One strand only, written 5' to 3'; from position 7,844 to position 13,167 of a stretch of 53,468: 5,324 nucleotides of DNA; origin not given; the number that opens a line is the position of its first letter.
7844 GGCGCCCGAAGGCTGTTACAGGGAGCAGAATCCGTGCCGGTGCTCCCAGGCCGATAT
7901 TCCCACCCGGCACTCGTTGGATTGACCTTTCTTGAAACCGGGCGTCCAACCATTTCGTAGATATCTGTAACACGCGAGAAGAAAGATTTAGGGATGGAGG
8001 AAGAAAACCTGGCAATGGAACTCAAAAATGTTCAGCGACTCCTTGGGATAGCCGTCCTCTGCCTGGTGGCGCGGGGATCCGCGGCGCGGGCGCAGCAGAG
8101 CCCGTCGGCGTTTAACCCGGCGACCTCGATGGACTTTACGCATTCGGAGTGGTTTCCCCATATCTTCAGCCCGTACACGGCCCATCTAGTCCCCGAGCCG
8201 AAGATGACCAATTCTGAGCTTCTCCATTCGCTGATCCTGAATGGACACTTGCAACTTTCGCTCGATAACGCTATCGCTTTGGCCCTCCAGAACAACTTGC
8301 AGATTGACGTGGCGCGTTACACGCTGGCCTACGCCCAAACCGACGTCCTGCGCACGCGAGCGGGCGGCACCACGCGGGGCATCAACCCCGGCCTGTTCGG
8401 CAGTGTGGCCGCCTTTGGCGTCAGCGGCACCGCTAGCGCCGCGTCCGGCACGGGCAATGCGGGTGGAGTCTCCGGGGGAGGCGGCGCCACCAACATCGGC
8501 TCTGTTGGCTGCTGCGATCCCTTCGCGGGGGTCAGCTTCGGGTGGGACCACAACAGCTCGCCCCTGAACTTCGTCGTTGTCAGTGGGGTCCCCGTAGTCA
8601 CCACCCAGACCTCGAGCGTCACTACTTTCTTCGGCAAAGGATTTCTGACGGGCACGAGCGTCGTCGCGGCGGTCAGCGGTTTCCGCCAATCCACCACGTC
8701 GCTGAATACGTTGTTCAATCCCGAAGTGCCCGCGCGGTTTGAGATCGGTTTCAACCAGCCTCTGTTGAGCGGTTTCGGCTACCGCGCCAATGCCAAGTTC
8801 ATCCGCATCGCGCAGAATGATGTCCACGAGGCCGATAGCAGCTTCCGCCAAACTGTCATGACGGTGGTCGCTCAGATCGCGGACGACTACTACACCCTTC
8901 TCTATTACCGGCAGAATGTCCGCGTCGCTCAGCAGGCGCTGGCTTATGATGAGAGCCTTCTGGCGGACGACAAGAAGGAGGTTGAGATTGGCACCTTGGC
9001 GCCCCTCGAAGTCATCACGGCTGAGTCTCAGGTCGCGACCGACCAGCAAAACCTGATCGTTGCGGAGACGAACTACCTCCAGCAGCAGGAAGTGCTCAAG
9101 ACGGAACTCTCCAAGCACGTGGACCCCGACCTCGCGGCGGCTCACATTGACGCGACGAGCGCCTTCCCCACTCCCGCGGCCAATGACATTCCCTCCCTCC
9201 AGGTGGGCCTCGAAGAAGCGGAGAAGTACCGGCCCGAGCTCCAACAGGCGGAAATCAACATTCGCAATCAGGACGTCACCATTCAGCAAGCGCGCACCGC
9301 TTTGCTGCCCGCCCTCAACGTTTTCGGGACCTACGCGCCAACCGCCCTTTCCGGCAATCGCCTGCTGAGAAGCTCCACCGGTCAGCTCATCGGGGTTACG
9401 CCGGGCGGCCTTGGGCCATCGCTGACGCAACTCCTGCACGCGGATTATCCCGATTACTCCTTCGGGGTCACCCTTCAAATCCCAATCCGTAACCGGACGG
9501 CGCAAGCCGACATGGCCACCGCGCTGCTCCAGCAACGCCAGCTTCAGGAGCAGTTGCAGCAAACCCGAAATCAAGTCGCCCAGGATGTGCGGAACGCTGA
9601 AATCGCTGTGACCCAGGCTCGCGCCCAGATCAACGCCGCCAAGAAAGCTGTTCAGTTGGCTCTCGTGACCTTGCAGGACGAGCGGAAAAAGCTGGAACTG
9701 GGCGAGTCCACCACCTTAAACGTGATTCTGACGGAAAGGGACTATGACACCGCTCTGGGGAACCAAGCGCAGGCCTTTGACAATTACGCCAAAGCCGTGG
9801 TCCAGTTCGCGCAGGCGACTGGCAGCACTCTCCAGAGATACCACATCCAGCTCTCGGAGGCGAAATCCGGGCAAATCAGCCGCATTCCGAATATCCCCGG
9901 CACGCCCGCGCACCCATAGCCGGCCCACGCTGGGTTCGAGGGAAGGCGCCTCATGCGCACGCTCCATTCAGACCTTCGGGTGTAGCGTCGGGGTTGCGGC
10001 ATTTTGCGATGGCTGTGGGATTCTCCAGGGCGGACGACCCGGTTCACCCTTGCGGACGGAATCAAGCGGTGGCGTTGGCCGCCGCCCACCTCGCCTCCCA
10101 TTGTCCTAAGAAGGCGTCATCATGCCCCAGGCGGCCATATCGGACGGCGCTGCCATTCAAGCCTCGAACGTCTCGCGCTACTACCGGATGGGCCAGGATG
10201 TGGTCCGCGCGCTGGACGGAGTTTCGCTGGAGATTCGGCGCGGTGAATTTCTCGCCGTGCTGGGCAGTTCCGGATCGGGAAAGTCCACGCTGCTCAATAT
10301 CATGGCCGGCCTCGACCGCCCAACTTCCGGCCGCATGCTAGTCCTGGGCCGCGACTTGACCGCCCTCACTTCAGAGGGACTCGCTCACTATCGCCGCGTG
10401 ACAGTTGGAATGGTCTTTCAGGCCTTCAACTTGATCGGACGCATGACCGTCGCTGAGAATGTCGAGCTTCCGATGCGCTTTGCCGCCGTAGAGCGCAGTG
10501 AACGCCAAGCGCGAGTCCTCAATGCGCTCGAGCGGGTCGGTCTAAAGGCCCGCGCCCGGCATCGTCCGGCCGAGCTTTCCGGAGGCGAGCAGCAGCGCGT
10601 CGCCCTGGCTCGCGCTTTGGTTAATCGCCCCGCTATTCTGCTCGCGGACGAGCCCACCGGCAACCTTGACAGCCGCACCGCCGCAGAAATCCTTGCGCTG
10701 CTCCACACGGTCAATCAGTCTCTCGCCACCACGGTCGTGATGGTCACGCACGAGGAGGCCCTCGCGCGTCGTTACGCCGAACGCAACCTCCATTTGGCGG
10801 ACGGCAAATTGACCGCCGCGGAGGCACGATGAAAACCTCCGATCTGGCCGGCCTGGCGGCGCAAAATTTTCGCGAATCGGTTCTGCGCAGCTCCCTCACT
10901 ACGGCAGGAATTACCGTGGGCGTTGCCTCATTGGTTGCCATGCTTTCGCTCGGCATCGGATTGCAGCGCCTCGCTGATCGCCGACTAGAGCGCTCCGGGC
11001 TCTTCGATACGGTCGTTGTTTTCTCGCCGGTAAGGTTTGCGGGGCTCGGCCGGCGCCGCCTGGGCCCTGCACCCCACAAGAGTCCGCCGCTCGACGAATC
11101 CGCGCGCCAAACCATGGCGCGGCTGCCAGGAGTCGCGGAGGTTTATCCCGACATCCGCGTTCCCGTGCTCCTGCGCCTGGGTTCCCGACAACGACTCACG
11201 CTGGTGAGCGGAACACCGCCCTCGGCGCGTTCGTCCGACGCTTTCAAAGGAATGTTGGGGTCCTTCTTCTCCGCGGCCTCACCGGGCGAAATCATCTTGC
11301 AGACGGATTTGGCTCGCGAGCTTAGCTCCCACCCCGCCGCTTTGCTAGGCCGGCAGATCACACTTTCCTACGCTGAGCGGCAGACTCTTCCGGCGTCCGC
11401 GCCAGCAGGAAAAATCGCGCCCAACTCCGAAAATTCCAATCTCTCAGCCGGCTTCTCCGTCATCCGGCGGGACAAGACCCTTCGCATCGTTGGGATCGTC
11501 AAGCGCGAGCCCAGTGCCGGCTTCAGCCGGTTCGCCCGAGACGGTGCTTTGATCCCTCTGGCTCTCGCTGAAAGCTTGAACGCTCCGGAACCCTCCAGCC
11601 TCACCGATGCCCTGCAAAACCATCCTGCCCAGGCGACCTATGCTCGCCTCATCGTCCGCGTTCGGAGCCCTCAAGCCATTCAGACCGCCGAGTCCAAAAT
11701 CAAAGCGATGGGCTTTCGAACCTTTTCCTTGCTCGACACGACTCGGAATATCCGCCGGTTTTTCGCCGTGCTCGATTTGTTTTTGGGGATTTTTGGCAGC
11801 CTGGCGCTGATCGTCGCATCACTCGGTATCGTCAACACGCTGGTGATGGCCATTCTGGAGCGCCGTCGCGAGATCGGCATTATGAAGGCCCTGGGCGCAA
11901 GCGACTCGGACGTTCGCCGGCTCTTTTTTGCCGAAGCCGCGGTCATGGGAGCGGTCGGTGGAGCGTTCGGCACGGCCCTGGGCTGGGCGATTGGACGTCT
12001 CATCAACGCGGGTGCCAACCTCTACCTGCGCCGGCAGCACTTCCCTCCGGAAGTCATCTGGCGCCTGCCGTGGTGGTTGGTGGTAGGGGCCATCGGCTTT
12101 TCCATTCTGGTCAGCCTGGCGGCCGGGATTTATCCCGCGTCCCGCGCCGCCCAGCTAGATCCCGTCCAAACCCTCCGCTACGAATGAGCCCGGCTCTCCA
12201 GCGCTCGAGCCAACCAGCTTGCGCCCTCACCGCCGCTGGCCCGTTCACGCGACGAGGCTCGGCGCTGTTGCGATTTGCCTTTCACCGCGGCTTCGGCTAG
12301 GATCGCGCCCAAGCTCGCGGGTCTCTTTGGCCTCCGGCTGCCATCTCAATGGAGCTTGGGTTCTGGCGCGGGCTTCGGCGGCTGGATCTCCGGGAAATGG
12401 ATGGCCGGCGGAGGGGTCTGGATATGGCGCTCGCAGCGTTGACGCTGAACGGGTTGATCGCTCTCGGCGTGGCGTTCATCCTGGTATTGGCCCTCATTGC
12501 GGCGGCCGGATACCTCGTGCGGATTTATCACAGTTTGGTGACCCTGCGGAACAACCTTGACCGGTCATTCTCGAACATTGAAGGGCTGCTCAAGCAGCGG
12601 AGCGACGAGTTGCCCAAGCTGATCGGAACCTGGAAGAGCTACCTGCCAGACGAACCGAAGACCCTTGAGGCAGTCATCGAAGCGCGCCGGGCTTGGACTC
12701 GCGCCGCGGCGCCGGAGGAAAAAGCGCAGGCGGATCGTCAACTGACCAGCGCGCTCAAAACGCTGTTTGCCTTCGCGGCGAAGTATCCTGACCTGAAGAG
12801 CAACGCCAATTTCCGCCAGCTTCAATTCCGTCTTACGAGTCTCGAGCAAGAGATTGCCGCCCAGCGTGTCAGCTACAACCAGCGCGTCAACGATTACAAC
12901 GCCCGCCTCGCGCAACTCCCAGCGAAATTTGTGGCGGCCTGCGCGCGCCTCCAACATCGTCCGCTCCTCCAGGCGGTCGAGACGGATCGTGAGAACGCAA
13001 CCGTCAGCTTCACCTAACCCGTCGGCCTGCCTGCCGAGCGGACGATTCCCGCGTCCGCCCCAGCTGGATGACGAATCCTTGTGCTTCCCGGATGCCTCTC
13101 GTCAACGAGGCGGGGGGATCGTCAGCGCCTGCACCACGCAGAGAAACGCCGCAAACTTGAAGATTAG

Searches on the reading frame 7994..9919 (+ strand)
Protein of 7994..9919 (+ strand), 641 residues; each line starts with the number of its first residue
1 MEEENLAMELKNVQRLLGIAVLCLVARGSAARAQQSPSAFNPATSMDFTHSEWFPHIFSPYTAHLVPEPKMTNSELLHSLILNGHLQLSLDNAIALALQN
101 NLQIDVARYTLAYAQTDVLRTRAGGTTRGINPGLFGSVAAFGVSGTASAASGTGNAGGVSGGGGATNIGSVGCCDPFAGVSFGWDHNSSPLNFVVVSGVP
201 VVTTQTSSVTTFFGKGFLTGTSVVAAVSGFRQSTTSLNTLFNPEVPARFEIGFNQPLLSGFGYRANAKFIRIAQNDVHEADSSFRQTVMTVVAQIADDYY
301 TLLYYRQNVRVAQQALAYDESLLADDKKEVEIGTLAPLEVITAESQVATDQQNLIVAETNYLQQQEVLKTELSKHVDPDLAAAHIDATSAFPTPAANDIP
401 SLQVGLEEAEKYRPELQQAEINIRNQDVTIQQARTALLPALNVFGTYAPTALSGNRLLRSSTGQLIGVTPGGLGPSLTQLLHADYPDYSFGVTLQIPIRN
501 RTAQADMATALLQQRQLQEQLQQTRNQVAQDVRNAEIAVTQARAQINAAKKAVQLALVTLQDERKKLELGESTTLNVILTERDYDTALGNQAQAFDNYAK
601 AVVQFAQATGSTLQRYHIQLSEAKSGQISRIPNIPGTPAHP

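Call 24: search_protein_families(library=pfam, proteins=[window:7994-9919:+], max_evalue=0.00001)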
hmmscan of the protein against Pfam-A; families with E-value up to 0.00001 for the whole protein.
window:7994-9919:+ (641 aa): 1 family
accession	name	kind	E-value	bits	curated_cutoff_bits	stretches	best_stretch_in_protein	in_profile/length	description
PF02321.23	OEP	-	8.2e-40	137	22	2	407-610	6-187/187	Outer membrane efflux protein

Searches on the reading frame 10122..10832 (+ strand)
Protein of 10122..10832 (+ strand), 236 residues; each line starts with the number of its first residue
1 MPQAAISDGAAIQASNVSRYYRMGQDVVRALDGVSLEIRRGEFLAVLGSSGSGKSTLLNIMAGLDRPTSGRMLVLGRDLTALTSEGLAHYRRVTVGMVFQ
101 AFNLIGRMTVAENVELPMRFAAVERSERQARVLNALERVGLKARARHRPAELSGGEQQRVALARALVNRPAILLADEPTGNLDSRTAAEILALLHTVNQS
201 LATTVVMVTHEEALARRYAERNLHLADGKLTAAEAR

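Call 24: search_protein_families(library=pfam, proteins=[window:10122-10832:+], max_evalue=0.00001)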
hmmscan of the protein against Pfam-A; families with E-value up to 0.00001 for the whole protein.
window:10122-10832:+ (236 aa): 1 family
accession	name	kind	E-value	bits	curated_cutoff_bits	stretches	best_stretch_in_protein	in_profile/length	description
PF00005.33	ABC_tran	-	5e-38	131.2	25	1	31-179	1-136/137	ABC transporter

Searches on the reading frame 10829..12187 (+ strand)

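Call 24: search_protein_families(library=pfam, proteins=[window:10829-12187:+], max_evalue=0.00001)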
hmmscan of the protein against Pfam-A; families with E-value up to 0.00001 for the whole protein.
window:10829-12187:+ (452 aa): 2 families
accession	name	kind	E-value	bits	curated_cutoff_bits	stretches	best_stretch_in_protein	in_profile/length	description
PF02687.27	FtsX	-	4e-26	91.9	25.5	1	321-445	2-120/120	FtsX-like permease C-terminal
PF12704.14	MacB_PCD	-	3.2e-20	73.7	27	1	21-293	1-206/207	MacB-like periplasmic core domain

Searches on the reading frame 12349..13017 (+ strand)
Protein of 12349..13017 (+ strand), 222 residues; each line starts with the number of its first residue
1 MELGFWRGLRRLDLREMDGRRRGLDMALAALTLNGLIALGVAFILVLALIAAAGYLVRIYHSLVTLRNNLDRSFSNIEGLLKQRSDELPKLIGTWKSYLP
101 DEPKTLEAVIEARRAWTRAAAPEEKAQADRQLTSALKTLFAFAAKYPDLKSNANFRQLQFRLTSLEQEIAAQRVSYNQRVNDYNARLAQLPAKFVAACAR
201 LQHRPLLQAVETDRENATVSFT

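Call 24: search_protein_families(library=pfam, proteins=[window:12349-13017:+], max_evalue=0.00001)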
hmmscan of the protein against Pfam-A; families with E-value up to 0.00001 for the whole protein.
window:12349-13017:+ (222 aa): 1 family
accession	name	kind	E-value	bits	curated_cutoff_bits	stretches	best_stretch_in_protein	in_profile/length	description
PF04011.17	LemA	-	1.4e-40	139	26.2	1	74-221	2-149/149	LemA family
